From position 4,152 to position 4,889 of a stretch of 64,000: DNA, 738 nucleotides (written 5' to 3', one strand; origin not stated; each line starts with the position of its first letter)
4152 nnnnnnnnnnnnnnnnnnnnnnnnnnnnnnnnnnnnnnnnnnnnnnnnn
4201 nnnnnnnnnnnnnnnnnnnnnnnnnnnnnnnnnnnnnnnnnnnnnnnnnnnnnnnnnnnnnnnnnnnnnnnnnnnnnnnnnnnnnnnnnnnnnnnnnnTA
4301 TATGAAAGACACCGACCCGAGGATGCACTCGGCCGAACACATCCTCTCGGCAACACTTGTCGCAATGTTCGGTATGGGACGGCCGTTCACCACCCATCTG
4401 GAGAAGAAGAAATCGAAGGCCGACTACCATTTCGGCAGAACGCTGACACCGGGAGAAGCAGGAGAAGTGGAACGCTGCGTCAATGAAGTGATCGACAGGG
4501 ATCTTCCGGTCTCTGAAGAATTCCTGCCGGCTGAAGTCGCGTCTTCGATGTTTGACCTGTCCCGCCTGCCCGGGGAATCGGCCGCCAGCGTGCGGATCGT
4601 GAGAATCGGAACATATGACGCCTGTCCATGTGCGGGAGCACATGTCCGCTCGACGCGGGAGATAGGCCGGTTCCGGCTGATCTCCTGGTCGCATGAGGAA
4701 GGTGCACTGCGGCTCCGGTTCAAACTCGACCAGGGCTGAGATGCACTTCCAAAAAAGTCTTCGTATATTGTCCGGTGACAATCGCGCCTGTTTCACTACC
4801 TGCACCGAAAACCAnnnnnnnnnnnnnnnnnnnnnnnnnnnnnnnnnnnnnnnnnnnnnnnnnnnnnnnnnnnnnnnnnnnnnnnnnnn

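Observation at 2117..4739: RNA-repair operon: archease, repeat-filled 330-bp spacer, RtcB, AlaX-like tRNA-editing-domain protein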

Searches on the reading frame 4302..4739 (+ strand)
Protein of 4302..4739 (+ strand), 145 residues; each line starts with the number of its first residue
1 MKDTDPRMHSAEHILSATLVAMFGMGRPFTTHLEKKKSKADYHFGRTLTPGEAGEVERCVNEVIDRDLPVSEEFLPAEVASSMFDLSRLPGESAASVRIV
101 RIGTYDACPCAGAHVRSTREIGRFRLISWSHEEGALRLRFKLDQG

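Call 3: search_protein_families(library=pfam, proteins=[window:4302-4739:+], max_evalue=0.01)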
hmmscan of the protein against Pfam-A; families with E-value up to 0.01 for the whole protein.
window:4302-4739:+ (145 aa): 1 family
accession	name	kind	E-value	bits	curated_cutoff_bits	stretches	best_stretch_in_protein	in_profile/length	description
PF07973.19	tRNA_SAD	-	6.4e-11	42.5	24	1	97-131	1-35/44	Threonyl and Alanyl tRNA synthetase second additional domain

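Call 4: search_protein_families(library=ncbifam, proteins=[window:4302-4739:+], max_evalue=0.01)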
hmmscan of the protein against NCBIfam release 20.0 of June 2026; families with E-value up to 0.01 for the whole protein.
window:4302-4739:+ (145 aa): 4 families
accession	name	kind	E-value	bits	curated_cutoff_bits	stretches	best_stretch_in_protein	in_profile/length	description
NF040865.1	a_tRNA_ed_AlaXM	equivalog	1.3e-19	70.8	300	1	7-139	96-230/234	alanyl-tRNA editing protein AlaXM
TIGR00344.1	alaS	equivalog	6.1e-18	64.5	457.05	1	7-138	555-688/847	alanine--tRNA ligase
TIGR03683.1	A-tRNA_syn_arch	equivalog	5e-14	51.5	744.7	1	7-141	595-733/902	alanine--tRNA ligase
NF002436.0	PRK01584.1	equivalog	4e-11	42.1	529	1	7-127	455-576/595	alanine--tRNA ligase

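Call 8: find_homologous_proteins(query=window:4302-4736:+, max_evalue=0.001)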
Query window:4302-4736:+ (145 aa): 2696 proteins with E <= 0.001 among 2786 candidates; the best 120 are listed.
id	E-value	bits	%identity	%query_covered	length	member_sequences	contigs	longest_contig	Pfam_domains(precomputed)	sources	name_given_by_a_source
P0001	1.0e-81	290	92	100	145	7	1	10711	PF07973.20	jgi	jgi:Ser-tRNA(Ala) deacylase AlaX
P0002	3.2e-80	285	90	100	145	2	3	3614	PF07973.20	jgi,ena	jgi:Ser-tRNA(Ala) deacylase AlaX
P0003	1.6e-79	283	90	100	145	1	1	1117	PF07973.20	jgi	jgi:alanyl-tRNA synthetase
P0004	1.5e-74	267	86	100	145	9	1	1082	PF07973.20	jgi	jgi:misacylated tRNA(Ala) deacylase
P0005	3.6e-72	259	85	100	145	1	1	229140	PF07973.20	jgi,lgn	jgi:Ser-tRNA(Ala) deacylase AlaX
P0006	1.0e-70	254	87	95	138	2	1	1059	PF07973.20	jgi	jgi:Ser-tRNA(Ala) deacylase AlaX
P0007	4.5e-60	220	71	100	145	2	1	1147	PF07973.20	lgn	-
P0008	7.2e-60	219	72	99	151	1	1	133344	PF07973.20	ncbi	-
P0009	1.2e-59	218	71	99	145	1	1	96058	PF07973.20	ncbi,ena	-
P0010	1.6e-59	218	71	99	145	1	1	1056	PF07973.20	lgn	-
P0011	1.8e-59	218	69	99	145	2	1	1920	PF07973.20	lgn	-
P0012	1.9e-59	218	71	99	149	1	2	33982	PF07973.20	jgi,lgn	jgi:misacylated tRNA(Ala) deacylase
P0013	2.2e-59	218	69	99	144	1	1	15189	PF07973.20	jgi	jgi:misacylated tRNA(Ala) deacylase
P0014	1.1e-58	215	70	100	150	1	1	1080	PF07973.20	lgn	-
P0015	1.2e-58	215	70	99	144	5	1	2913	PF07973.20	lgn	-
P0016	1.3e-58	215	69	99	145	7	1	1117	PF07973.20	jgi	-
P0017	1.4e-58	215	70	100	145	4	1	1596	PF07973.20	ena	-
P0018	2.4e-58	214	70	99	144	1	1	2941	PF07973.20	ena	-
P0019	3.1e-58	214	68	99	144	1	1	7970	PF07973.20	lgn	-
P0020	3.1e-58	214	70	99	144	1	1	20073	PF07973.20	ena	-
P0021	3.5e-58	214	68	99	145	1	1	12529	PF07973.20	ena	-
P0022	4.2e-58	213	71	99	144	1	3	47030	PF07973.20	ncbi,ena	-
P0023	4.6e-58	213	68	100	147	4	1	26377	PF07973.20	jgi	-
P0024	5.0e-58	213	68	99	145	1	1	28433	PF07973.20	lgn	-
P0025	5.1e-58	213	69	99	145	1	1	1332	PF07973.20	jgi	jgi:Ser-tRNA(Ala) deacylase AlaX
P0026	6.2e-58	213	69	99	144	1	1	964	PF07973.20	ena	-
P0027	6.7e-58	213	68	99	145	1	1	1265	PF07973.20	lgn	-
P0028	1.2e-57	212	69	99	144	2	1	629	PF07973.20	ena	-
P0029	1.3e-57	212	69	99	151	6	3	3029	PF07973.20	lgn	-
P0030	1.4e-57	212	68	97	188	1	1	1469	PF07973.20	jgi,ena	-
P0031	1.4e-57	212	69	99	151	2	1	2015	PF07973.20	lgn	-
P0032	1.6e-57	212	68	99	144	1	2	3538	PF07973.20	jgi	jgi:misacylated tRNA(Ala) deacylase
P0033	1.8e-57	211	67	99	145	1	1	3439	PF07973.20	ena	-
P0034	1.8e-57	211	67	99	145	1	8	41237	PF07973.20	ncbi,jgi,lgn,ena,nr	ncbi:MAG: Alanyl-tRNA synthetase [Bacteroidetes bacterium]|jgi:Ser-tRNA(Ala) deacylase AlaX|nr:Alany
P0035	1.9e-57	211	70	99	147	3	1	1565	PF07973.20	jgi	jgi:misacylated tRNA(Ala) deacylase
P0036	2.0e-57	211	68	99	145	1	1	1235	PF07973.20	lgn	-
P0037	2.2e-57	211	69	99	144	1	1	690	PF07973.20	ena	-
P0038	2.2e-57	211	70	100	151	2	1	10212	PF07973.20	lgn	-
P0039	2.7e-57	211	67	99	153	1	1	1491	PF07973.20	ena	-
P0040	3.3e-57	211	68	99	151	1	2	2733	PF07973.20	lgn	-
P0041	3.6e-57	210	65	99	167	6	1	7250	PF07973.20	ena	-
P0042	4.6e-57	210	68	99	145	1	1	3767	PF07973.20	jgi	-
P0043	6.4e-57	210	67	99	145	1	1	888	PF07973.20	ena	-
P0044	1.1e-56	209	68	99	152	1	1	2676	PF07973.20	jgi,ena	jgi:alanyl-tRNA synthetase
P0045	1.2e-56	209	66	99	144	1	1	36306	PF07973.20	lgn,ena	-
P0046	1.6e-56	208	68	96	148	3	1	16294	PF07973.20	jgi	jgi:misacylated tRNA(Ala) deacylase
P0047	2.4e-56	208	69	99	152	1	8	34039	PF07973.20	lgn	-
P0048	2.5e-56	208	68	99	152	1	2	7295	PF07973.20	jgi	jgi:misacylated tRNA(Ala) deacylase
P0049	2.5e-56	208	66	100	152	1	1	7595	PF07973.20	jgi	jgi:Ser-tRNA(Ala) deacylase AlaX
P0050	3.1e-56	207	67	99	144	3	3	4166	PF07973.20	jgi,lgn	jgi:misacylated tRNA(Ala) deacylase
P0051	4.0e-56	207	67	98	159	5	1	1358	PF07973.20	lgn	-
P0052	4.4e-56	207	69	99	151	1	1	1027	PF07973.20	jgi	jgi:misacylated tRNA(Ala) deacylase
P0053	5.1e-56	207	68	99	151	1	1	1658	PF07973.20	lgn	-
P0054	5.7e-56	207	68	99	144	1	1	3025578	PF07973.20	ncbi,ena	-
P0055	7.0e-56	206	66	100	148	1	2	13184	PF07973.20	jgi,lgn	jgi:misacylated tRNA(Ala) deacylase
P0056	7.1e-56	206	67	100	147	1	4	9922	PF07973.20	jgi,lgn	jgi:misacylated tRNA(Ala) deacylase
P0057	9.2e-56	206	67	99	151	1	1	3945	PF07973.20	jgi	jgi:Ser-tRNA(Ala) deacylase AlaX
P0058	1.1e-55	206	68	100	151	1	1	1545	PF07973.20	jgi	jgi:misacylated tRNA(Ala) deacylase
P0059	1.2e-55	205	66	99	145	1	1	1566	PF07973.20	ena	-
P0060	2.3e-55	205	66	99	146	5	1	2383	PF07973.20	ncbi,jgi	-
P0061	2.6e-55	204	65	100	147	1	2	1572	PF07973.20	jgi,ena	jgi:alanyl-tRNA synthetase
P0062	2.8e-55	204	68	99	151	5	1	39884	PF07973.20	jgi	jgi:misacylated tRNA(Ala) deacylase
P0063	3.9e-55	204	66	99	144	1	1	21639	PF07973.20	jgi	jgi:misacylated tRNA(Ala) deacylase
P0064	4.0e-55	204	68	99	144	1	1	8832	PF07973.20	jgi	jgi:misacylated tRNA(Ala) deacylase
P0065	4.1e-55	204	68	99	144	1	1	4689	PF07973.20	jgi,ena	-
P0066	5.0e-55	203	67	99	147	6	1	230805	PF07973.20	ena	-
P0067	5.3e-55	203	66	99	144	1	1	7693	PF07973.20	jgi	jgi:misacylated tRNA(Ala) deacylase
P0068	5.4e-55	203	66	99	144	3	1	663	PF07973.20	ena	-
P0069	5.5e-55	203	67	99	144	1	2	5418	PF07973.20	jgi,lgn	jgi:Ser-tRNA(Ala) deacylase AlaX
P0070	7.2e-55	203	65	100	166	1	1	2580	PF07973.20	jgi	jgi:misacylated tRNA(Ala) deacylase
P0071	7.9e-55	203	70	93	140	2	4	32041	PF07973.20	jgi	jgi:Ser-tRNA(Ala) deacylase AlaX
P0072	9.6e-55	203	67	99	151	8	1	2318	PF07973.20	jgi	jgi:misacylated tRNA(Ala) deacylase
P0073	1.1e-54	202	66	99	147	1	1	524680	PF07973.20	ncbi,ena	-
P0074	1.2e-54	202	63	100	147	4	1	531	PF07973.20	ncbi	-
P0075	1.5e-54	202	66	99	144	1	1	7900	PF07973.20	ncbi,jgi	-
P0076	1.6e-54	202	66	99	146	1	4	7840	PF07973.20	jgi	-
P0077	1.6e-54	202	66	98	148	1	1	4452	PF07973.20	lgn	-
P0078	1.7e-54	202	69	99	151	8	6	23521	PF07973.20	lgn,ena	-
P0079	2.0e-54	202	65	99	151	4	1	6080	PF07973.20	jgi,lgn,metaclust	jgi:misacylated tRNA(Ala) deacylase|metaclust:\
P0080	2.3e-54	201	66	99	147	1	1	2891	PF07973.20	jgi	-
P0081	2.5e-54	201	65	98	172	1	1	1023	PF07973.20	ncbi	-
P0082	3.0e-54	201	65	99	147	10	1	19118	PF07973.20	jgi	jgi:Ser-tRNA(Ala) deacylase AlaX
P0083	3.5e-54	201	66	99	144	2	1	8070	PF07973.20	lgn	-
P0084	3.9e-54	201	63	100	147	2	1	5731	PF07973.20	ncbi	-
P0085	4.3e-54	200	67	99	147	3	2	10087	PF07973.20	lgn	-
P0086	4.7e-54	200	66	98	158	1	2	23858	PF07973.20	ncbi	-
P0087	5.1e-54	200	65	98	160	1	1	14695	PF07973.20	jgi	jgi:misacylated tRNA(Ala) deacylase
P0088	5.4e-54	200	66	99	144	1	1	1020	PF07973.20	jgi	jgi:misacylated tRNA(Ala) deacylase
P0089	5.4e-54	200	67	99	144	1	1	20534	PF07973.20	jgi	jgi:misacylated tRNA(Ala) deacylase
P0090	5.4e-54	200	65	98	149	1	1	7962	PF07973.20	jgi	jgi:misacylated tRNA(Ala) deacylase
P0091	6.0e-54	200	64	99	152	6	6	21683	PF07973.20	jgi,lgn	jgi:misacylated tRNA(Ala) deacylase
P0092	6.2e-54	200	68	98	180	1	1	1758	PF07973.20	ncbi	-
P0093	6.3e-54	200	63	99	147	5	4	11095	PF07973.20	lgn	-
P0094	6.8e-54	200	64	98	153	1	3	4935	PF07973.20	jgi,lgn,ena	-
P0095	7.4e-54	200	68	98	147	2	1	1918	PF07973.20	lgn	-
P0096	7.6e-54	200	67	99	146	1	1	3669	PF07973.20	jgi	jgi:misacylated tRNA(Ala) deacylase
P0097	8.8e-54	199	64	98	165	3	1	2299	PF07973.20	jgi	jgi:alanyl-tRNA synthetase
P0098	1.0e-53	199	66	99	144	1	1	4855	PF07973.20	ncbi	-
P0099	1.2e-53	199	67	94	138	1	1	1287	PF07973.20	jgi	-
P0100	1.2e-53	199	68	98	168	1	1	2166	PF07973.20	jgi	jgi:alanyl-tRNA synthetase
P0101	1.3e-53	199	68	98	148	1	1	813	PF07973.20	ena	-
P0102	1.7e-53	199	67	94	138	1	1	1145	PF07973.20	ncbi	-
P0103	1.8e-53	198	65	97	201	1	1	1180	PF07973.20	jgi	jgi:misacylated tRNA(Ala) deacylase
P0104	1.8e-53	198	65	98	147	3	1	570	PF07973.20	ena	-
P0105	2.0e-53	198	63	100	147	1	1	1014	PF07973.20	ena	-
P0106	2.0e-53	198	69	94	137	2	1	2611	PF07973.20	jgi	-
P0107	2.1e-53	198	65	98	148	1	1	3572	PF07973.20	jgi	jgi:alanyl-tRNA synthetase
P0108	2.3e-53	198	67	97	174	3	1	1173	PF07973.20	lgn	-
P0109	2.6e-53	198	63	98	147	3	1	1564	PF07973.20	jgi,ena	-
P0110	2.8e-53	198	65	98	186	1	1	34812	PF07973.20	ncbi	-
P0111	2.8e-53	198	64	99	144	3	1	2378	PF07973.20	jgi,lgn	-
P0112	3.7e-53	197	63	100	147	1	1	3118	PF07973.20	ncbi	-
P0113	3.9e-53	197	64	99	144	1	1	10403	PF07973.20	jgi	jgi:misacylated tRNA(Ala) deacylase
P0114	4.1e-53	197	66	99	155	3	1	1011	PF07973.20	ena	-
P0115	4.4e-53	197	65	98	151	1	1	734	PF07973.20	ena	-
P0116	8.5e-53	196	64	98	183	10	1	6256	PF07973.20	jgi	jgi:alanyl-tRNA synthetase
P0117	9.4e-53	196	63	97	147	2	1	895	PF07973.20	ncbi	-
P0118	9.9e-53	196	63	99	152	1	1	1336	PF07973.20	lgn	-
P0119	1.1e-52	196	63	97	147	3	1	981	PF07973.20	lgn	-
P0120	1.1e-52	196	64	99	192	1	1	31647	PF07973.20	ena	-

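Call 9: search_solved_structures(query=window:4302-4736:+, max_evalue=0.01, show_alignments=3)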
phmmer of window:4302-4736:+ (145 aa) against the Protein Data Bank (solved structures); distinct sequences matched with E-value up to 0.01: 9.
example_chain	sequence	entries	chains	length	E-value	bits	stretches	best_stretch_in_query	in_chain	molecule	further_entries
1v4p_A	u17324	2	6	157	5.9e-10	42.8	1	4-142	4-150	alanyl-tRNA synthetase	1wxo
1v7o_A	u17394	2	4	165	7e-10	42.5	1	4-142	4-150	alanyl-tRNA synthetase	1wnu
3rhu_A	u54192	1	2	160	1.7e-07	34.8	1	5-142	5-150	SC_1wnu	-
2ztg_A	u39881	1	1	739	6.4e-07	32.9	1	7-141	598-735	Alanyl-tRNA synthetase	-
3wqy_A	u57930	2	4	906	7e-07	32.8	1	7-141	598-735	Alanine--tRNA ligase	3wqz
2zze_A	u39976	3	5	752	1.4e-06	31.9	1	7-138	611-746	Alanyl-tRNA synthetase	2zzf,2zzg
3rfn_A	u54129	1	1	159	4.4e-06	30.2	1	5-142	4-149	BB_1wnu_001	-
3kew_A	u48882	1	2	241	4.7e-06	30.1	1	7-140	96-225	DHHA1 domain protein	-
9iuw_A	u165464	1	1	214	0.003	21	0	98-138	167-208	Partial alanyl-tRNA synthetase matches COOH terminus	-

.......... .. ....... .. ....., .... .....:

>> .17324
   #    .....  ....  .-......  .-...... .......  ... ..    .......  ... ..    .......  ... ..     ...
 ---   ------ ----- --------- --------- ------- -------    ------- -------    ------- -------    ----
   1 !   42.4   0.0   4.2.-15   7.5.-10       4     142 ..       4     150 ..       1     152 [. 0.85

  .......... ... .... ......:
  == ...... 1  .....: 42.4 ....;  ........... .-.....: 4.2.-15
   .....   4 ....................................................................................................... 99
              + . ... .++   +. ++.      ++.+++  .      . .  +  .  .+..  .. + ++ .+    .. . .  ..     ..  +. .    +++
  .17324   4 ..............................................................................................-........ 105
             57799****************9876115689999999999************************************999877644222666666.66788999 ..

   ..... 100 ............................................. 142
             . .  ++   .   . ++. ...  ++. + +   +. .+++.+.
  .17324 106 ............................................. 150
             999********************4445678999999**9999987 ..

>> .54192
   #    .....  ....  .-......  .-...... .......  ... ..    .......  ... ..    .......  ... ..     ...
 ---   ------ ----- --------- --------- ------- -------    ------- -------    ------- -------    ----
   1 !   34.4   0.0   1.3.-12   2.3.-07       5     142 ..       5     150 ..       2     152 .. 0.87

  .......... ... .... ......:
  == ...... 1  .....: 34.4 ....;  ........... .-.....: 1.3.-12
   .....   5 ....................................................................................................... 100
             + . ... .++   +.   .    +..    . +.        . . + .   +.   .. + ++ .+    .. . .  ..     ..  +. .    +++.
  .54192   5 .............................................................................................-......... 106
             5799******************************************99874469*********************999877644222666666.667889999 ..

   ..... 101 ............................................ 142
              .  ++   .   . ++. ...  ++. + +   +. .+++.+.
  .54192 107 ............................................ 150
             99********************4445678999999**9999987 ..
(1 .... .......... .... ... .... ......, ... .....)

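Call 10: find_encoding_contigs(protein=P0005, flank=8000, max_places=3)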
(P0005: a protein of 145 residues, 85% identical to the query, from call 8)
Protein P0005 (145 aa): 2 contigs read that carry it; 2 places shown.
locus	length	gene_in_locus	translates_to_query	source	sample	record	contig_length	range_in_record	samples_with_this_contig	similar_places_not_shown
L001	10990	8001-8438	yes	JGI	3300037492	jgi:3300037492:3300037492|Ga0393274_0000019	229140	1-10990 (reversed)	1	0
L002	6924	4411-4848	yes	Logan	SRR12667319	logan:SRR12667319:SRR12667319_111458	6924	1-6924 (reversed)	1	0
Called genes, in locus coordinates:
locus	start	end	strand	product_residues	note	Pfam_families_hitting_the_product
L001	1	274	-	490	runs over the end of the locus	PF02113:Peptidase_S13, PF13354:Beta-lactamase2 (faint)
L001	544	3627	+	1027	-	PF07517:SecA_DEAD, PF00270:DEAD (faint), PF01043:SecA_PP_bind, PF21090:P-loop_SecA, PF07516:SecA_SW, PF02810:SEC-C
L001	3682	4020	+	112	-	PF00543:P-II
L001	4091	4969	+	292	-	PF00009:GTP_EFTU, PF00350:Dynamin_N (faint), PF01926:MMR_HSR1, PF02421:FeoB_N, PF10662:PduV-EutP (faint), PF07650:KH_2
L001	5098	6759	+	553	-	PF09992:NAGPA, PF25275:Golvesin_C, PF18962:Por_Secre_tail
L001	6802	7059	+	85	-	-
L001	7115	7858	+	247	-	PF08241:Methyltransf_11, PF08242:Methyltransf_12, PF13649:Methyltransf_25, PF13847:Methyltransf_31 (weak)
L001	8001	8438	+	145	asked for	PF07973:tRNA_SAD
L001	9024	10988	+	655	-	?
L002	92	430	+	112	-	PF00543:P-II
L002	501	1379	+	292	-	PF00350:Dynamin_N (faint), PF01926:MMR_HSR1, PF02421:FeoB_N, PF00009:GTP_EFTU (weak), PF07650:KH_2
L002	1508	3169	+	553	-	PF09992:NAGPA, PF25275:Golvesin_C, PF18962:Por_Secre_tail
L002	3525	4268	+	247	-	PF08241:Methyltransf_11, PF08242:Methyltransf_12, PF13649:Methyltransf_25, PF13847:Methyltransf_31 (weak)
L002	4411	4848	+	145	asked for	PF07973:tRNA_SAD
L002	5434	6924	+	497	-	?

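Call 11: find_encoding_contigs(protein=P0054, flank=8000, max_places=3)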
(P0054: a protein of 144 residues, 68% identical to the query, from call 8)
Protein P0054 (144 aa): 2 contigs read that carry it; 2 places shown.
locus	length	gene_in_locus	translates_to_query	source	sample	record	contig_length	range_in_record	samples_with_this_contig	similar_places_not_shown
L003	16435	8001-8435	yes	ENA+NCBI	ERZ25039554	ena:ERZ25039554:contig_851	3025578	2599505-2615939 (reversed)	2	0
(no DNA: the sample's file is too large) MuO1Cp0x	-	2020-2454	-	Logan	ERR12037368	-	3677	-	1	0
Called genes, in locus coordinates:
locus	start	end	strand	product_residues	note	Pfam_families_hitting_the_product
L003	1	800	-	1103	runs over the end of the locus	PF09992:NAGPA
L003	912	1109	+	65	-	-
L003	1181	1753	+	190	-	PF02082:Rrf2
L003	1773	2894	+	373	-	PF12801:Fer4_5, PF00037:Fer4 (faint), PF12798:Fer4_3 (faint), PF12838:Fer4_7 (faint), PF13746:Fer4_18 (faint), PF12801:Fer4_5, PF13237:Fer4_10, PF14697:Fer4_21, +1 more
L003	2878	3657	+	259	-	PF13847:Methyltransf_31, PF08241:Methyltransf_11, PF08242:Methyltransf_12, PF13649:Methyltransf_25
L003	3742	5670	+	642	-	PF00501:AMP-binding, PF23562:AMP-binding_C_3 (faint)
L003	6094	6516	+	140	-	PF01951:Archease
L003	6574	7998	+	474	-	PF01139:RtcB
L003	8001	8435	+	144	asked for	PF07973:tRNA_SAD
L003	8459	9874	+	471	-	PF01545:Cation_efflux, PF16916:ZT_dimer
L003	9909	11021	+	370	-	PF13505:OMP_b-brl (faint)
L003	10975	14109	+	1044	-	PF00580:UvrD-helicase, PF13245:AAA_19 (faint), PF13361:UvrD_C, PF13538:UvrD_C_2 (faint), PF12705:PDDEXK_1 (weak)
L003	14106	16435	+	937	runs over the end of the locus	PF12705:PDDEXK_1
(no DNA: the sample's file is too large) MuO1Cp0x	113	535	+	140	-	PF01951:Archease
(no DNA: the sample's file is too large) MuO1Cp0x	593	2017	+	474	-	PF01139:RtcB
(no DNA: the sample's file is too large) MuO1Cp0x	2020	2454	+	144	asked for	PF07973:tRNA_SAD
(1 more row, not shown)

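Call 12: find_encoding_contigs(protein=P0008, flank=8000, max_places=3)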
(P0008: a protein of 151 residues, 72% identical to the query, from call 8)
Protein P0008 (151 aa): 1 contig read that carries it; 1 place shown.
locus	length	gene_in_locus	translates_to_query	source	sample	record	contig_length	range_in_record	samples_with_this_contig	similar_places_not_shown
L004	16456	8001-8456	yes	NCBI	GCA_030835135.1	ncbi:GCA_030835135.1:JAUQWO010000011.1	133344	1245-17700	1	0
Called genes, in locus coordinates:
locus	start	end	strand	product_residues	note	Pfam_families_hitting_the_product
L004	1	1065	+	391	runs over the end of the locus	PF02729:OTCace_N, PF00185:OTCace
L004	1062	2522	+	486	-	PF00291:PALP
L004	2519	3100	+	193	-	PF12804:NTP_transf_3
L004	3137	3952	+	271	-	PF02625:XdhC_CoxI, PF13478:XdhC_C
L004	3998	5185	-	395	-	PF09992:NAGPA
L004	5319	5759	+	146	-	PF02082:Rrf2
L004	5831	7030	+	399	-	PF12801:Fer4_5, PF13746:Fer4_18 (faint), PF00037:Fer4 (faint), PF12801:Fer4_5 (weak), PF12837:Fer4_6 (faint), PF12838:Fer4_7 (faint), PF14697:Fer4_21, PF13237:Fer4_10, +2 more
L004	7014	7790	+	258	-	PF13489:Methyltransf_23, PF13847:Methyltransf_31, PF08241:Methyltransf_11, PF08242:Methyltransf_12, PF13649:Methyltransf_25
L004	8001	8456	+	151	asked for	PF07973:tRNA_SAD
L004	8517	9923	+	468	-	PF01545:Cation_efflux, PF16916:ZT_dimer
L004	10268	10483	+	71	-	PF11127:YgaP-like_TM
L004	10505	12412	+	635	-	PF07452:CHRD, PF18962:Por_Secre_tail (weak)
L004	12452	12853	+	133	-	PF07635:PSCyt1 (weak)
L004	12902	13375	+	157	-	PF14376:Haem_bd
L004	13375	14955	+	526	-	PF00672:HAMP, PF00512:HisKA, PF02518:HATPase_c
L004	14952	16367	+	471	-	PF00072:Response_reg, PF00158:Sigma54_activat, PF14532:Sigma54_activ_2, PF07724:AAA_2, PF07728:AAA_5 (weak), PF25601:AAA_lid_14, PF02954:HTH_8 (weak)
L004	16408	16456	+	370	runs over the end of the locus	-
